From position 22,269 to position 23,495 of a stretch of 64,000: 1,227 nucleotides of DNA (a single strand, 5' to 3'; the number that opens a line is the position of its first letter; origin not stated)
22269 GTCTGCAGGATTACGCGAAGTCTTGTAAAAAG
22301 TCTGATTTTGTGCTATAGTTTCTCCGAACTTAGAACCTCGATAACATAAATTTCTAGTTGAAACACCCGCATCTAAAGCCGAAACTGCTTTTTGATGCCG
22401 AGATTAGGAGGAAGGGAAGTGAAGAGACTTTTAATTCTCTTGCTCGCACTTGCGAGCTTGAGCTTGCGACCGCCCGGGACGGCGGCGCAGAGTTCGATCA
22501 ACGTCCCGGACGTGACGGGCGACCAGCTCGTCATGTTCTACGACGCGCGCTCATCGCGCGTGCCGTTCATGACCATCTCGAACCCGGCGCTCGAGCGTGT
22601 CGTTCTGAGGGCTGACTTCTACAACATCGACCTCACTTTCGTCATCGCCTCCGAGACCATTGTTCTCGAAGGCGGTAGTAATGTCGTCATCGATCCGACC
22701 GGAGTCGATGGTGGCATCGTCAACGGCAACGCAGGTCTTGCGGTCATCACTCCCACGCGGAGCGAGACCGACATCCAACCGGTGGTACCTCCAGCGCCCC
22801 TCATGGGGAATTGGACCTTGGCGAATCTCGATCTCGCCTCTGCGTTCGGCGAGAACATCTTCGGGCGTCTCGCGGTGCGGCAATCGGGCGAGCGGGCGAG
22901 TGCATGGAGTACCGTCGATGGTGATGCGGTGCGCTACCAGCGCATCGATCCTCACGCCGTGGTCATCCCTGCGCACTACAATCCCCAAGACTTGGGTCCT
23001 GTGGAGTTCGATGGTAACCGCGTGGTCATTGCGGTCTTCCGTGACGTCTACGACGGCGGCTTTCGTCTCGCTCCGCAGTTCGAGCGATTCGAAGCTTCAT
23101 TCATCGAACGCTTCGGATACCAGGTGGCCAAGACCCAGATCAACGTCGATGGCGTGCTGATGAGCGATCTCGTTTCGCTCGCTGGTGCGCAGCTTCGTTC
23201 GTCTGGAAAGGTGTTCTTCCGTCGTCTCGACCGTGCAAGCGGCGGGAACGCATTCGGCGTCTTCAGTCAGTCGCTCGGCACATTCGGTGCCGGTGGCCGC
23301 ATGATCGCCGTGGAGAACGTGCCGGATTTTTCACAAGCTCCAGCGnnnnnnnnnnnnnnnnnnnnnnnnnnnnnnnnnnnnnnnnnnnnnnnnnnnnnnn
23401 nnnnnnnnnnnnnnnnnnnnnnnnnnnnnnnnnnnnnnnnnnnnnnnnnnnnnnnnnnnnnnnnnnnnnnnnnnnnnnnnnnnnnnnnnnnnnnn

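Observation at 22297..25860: Duplicated cassette: two secreted proteins with different N-domains but the same Thr/Pro linker plus MopE-like Cys-rich C-terminus, same promoter and same terminator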

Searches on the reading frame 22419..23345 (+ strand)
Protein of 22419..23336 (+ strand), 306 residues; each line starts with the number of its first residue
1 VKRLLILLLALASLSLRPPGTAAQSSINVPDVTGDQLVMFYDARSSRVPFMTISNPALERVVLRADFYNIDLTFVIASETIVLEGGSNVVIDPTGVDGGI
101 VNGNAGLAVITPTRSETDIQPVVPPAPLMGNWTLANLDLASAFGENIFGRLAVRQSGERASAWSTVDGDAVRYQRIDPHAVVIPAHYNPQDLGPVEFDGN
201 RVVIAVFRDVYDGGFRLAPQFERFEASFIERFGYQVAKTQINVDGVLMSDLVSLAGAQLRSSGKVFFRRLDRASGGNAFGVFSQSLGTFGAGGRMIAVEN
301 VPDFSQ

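Call 22: find_homologous_proteins(query=window:22419-23336:+, max_evalue=0.001)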
Query seq(306 aa) (306 aa): 44 proteins with E <= 0.001 among 5394 candidates.
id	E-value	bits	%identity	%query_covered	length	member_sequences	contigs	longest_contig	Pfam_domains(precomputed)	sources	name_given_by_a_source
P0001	3.3e-144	497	76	97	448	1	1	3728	-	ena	-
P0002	4.2e-139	481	71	99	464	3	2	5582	PF11617.14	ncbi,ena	-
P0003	4.0e-83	297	52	98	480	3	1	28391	-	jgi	jgi:hypothetical protein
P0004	1.1e-81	292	52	92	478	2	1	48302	-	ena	-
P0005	1.2e-81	292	51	99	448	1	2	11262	-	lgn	-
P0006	6.0e-79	283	50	94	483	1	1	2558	-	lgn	-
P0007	1.2e-78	282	52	92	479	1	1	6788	-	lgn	-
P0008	3.2e-77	277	52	92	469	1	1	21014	-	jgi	-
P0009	4.7e-77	277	52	91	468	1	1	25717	-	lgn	-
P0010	4.8e-77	277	50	98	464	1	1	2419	-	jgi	jgi:hypothetical protein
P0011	1.8e-75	272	50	98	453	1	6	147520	-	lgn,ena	-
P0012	5.3e-75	270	52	91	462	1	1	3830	-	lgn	-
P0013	1.5e-74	269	52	97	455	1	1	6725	-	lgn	-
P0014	4.6e-73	264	51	93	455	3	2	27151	-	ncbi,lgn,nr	ncbi:MAG: hypothetical protein FJ148_13640 [Deltaproteobacteria bacterium]|nr:hypothetical protein [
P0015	8.7e-73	263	52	91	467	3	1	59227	-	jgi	-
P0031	4.6e-69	251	46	91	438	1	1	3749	PF00127.27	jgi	jgi:plastocyanin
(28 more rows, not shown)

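Call 29: find_encoding_contigs(protein=P0002, flank=10000, max_places=3)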
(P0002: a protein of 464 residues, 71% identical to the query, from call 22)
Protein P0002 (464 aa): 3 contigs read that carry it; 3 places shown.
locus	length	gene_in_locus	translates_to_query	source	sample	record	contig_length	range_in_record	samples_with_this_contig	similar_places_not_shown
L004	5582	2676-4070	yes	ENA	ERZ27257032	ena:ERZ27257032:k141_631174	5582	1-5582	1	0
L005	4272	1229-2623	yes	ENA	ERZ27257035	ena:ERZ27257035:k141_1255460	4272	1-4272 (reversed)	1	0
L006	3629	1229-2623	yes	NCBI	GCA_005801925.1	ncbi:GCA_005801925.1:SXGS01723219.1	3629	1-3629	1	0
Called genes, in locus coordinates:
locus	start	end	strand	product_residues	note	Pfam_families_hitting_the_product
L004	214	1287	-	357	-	PF25210:Kelch_FKB95 (faint), PF01344:Kelch_1 (faint), PF13415:Beta-prop_FBX42, PF24681:Kelch_KLHDC2_KLHL20_DRC7, PF07646:Kelch_2 (faint), PF24981:Beta-prop_ATRN-LZTR1 (weak), PF13415:Beta-prop_FBX42, PF24681:Kelch_KLHDC2_KLHL20_DRC7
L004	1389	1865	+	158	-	-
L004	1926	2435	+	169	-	PF02021:UPF0102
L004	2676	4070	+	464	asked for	PF11617:Cu-binding_MopE (faint)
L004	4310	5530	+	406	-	-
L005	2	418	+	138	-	?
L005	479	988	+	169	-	PF02021:UPF0102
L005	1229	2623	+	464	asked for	PF11617:Cu-binding_MopE (faint)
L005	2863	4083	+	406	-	-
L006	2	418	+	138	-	?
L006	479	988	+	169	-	PF02021:UPF0102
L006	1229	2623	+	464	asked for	PF11617:Cu-binding_MopE (faint)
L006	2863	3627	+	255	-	?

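Call 52: find_encoding_contigs(protein=P0001, flank=10000, max_places=3)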
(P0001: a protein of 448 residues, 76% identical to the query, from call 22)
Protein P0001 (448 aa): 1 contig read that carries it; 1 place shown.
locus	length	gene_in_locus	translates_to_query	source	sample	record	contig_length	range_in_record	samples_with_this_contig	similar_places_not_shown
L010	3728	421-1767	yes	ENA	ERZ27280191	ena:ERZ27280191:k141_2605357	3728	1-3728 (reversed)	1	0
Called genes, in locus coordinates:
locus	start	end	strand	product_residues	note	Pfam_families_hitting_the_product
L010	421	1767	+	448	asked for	-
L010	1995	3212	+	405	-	-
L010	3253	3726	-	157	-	?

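Call 53: predict_structure(alignment_id=A2)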
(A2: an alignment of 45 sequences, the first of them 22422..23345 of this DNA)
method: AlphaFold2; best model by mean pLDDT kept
length: 308 residues; sequences in the alignment: 45
mean_pLDDT: 90.9   pTM: 0.86
mean pLDDT of the five models: 90.9, 90.5, 89.4, 89.1, 89.1
residues with pLDDT >= 90: 220; 70-90: 65; 50-70: 23; < 50: 0
segments of 3 or more residues with pLDDT < 50: none
pLDDT, mean of each block of 10 residues (from residue 1): 86 65 79 96 92 98 98 98 98 95 97 98 98 87 93 95 97 96 75 66 96 95 96 96 95 88 95 91 77 93 90
secondary structure, 60 per line:
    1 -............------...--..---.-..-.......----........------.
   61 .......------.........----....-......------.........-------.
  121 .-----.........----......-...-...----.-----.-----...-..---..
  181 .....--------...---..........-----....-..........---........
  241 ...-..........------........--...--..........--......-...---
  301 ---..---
elements in order: H2-13 E35-41 E46-53 E60-67 E74-82 E87-90 H92-97 E104-112 E127-135 E140-145 E147-149 E151-153 E170-172 E179-185 E200-209 E215-218 E220-229 E233-243 E245-249 H250-254 E261-268 E276-285 E288-293 E295-297

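Call 57: fold_search(model_id=the predicted structure, library=pdb)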
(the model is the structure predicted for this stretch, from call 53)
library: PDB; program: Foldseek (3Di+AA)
matches with E <= 10: 1481; with E <= 0.001: 0
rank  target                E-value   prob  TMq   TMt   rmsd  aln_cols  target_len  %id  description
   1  6l4c_A                3.4e-03  0.33  0.18  0.16  17.9       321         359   11  Crystal structure of vicilin from Corylus avellana (Hazelnut) (released 2019-12-04)
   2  6l4c_B                4.2e-03  0.25  0.16  0.14  18.8       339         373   11  Crystal structure of vicilin from Corylus avellana (Hazelnut) (released 2019-12-04)
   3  2vve_A                4.6e-03  0.15  0.12  0.14  20.1       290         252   10  Crystal structure of the stem and receptor binding domain of the spike protein P1 from bacteriophage PM2 (released 2008-09-16)
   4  5t9g_A                5.4e-03  0.21  0.14  0.07  17.5       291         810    6  Crystal structure of BuGH2Cwt in complex with Galactoisofagomine (released 2017-09-13)
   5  3s7e_A                5.7e-03  0.25  0.18  0.16  17.4       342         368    8  Crystal structure of Ara h 1 (released 2011-09-21)
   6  8dhl_A                6.1e-03  0.35  0.16  0.07  16.2       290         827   11  Tannerella forsythia beta-glucuronidase (L2) (released 2023-05-17)
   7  6i56_C                6.7e-03  0.47  0.19  0.21  27.3       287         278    6  Crystal structure of PBSX exported protein XepA (released 2019-11-20)
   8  5uj6_A                7.1e-03  0.30  0.16  0.08  16.4       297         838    6  Crystal Structure of Bacteroides Uniformis beta-glucuronidase (released 2017-06-28)
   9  5t9g_B                7.1e-03  0.21  0.15  0.07  17.6       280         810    6  Crystal structure of BuGH2Cwt in complex with Galactoisofagomine (released 2017-09-13)
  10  6d50_A                7.9e-03  0.28  0.16  0.07  17.1       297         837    5  Bacteroides uniforms beta-glucuronidase 2 bound to D-glucaro-1,5-lactone (released 2018-10-17)
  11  5t9a_A                7.9e-03  0.16  0.14  0.07  19.0       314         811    6  Crystal structure of BuGH2Cwt (released 2017-09-13)
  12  5t9a_B                8.3e-03  0.21  0.14  0.07  17.3       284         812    7  Crystal structure of BuGH2Cwt (released 2017-09-13)
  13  5t98_B                8.3e-03  0.14  0.12  0.06  19.1       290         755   10  Crystal structure of BuGH2Awt (released 2017-09-13)
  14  5t99_A                9.3e-03  0.14  0.13  0.07  18.4       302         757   10  Crystal structure of BuGH2Awt in complex with Galactoisofagomine (released 2017-09-13)
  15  6b6l_A                1.1e-02  0.25  0.16  0.08  17.0       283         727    7  The crystal structure of glycosyl hydrolase family 2 (GH2) member from Bacteroides cellulosilyticus DSM 14838 (released 2017-10-11)
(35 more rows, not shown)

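Call 72: search_protein_families(library=pfam, alignment_id=A2, max_evalue=0.01)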
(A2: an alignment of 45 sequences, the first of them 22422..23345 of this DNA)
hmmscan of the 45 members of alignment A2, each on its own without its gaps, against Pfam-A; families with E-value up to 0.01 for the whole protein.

A. member 1, window:22422-23345:+ (308 aa): 0 families

B. families by the number of members that match (of 45 scanned): 5 families
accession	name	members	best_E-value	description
PF07603.17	Lcl_C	2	8.5e-18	Lcl C-terminal domain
PF11617.13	Cu-binding_MopE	2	2.6e-09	Putative metal-binding motif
PF00127.26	Copper-bind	1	1.8e-15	Copper binding proteins, plastocyanin/azurin family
PF13605.11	DUF4141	1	0.004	Domain of unknown function (DUF4141)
PF20773.4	InhA-like_MAM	1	0.005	Immune inhibitor A-like, MAM domain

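Call 75: find_encoding_contigs(protein=P0003, flank=6000, max_places=2)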
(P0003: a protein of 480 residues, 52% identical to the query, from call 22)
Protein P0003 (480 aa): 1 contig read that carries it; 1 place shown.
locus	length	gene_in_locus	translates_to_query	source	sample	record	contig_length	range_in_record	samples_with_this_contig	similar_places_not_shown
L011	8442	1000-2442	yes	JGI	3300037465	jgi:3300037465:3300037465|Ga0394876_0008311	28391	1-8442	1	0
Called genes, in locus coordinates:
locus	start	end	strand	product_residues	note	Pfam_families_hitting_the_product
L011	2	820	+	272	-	?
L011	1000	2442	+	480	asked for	-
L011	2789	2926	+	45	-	-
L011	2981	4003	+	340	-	-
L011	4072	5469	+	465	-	PF17164:DUF5122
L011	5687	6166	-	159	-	-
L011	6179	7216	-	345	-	PF07603:Lcl_C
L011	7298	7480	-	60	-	-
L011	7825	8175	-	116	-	-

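Call 76: find_encoding_contigs(protein=P0014, flank=6000, max_places=2)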
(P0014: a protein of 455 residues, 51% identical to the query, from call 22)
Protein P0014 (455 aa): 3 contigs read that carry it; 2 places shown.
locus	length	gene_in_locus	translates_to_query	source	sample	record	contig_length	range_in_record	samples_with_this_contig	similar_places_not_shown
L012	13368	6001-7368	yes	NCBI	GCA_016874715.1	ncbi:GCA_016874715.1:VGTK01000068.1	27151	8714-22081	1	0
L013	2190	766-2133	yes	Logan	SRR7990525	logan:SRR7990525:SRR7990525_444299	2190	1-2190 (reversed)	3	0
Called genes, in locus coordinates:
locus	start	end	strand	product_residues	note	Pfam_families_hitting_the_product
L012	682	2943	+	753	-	PF07715:Plug, PF00593:TonB_dep_Rec_b-barrel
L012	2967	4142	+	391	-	-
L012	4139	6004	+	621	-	-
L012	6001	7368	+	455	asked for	-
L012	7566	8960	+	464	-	-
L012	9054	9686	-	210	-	PF00081:Sod_Fe_N, PF02777:Sod_Fe_C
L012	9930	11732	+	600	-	PF00884:Sulfatase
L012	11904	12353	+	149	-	PF07681:DoxX, PF13564:DoxX_2 (weak)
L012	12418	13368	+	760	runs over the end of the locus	PF00884:Sulfatase, PF16347:SGSH_C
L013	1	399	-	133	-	?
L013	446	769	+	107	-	-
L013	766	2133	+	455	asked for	-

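Call 89: search_solved_structures(query=A2, max_evalue=1)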
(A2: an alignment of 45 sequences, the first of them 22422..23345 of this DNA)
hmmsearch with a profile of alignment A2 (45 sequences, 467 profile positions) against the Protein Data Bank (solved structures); distinct sequences matched with E-value up to 1: 1.
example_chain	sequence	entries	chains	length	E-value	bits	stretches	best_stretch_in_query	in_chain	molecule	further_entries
3ihu_A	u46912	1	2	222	0.61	12.4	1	278-377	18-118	Transcriptional regulator, GntR family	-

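Call 97: fold_search(model_id=the predicted structure, library=viral)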
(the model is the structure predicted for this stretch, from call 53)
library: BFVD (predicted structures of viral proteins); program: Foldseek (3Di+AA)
matches with E <= 10: 1366; with E <= 0.001: 4
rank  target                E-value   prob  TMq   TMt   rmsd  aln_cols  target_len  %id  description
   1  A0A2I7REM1            3.3e-04  0.93  0.25  0.16  14.9       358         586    9  Uncharacterized protein [Vibrio phage 1.169.O._10N.261.52.B1]
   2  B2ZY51                4.3e-04  0.90  0.24  0.07  24.6       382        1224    9  Peptidase S74 domain-containing protein [Ralstonia phage phiRSL1]
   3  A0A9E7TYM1            4.8e-04  0.72  0.21  0.11  21.4       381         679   10  (no name in the UniProt tables at hand)
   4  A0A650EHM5            8.2e-04  0.41  0.17  0.13  34.9       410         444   11  (no name in the UniProt tables at hand)
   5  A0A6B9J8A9            1.3e-03  0.60  0.21  0.06  24.7       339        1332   14  (no name in the UniProt tables at hand)
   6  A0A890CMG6            1.7e-03  0.57  0.19  0.06  23.3       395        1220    8  Genome polyprotein (Fragment) [Human enterovirus]
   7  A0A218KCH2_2          1.9e-03  0.20  0.14  0.06  34.5       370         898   10  (no name in the UniProt tables at hand)
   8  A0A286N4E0            2.1e-03  0.44  0.18  0.11  18.4       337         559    9  Minor tail protein [Arthrobacter phage Molivia]
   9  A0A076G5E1            2.4e-03  0.33  0.19  0.12  25.2       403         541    9  (no name in the UniProt tables at hand)
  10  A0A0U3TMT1            2.5e-03  0.25  0.16  0.09  21.1       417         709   10  Minor tail protein [Arthrobacter phage SorJuana]
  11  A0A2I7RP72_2          2.8e-03  0.35  0.16  0.10  15.9       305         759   10  (no name in the UniProt tables at hand)
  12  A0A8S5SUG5            2.8e-03  0.30  0.18  0.12  24.3       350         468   10  Leucine rich repeat protein [Siphoviridae sp. ctqPo10]
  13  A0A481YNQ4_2          3.3e-03  0.30  0.18  0.06  23.4       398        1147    7  Collagen triple helix repeat protein [Pithovirus LCDPAC02]
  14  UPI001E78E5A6         4.1e-03  0.10  0.12  0.06  29.7       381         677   12  (no name look-up for this kind of identifier)
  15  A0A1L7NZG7            4.3e-03  0.33  0.17  0.11  22.8       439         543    8  Genome polyprotein (Fragment) [Human enterovirus D68]
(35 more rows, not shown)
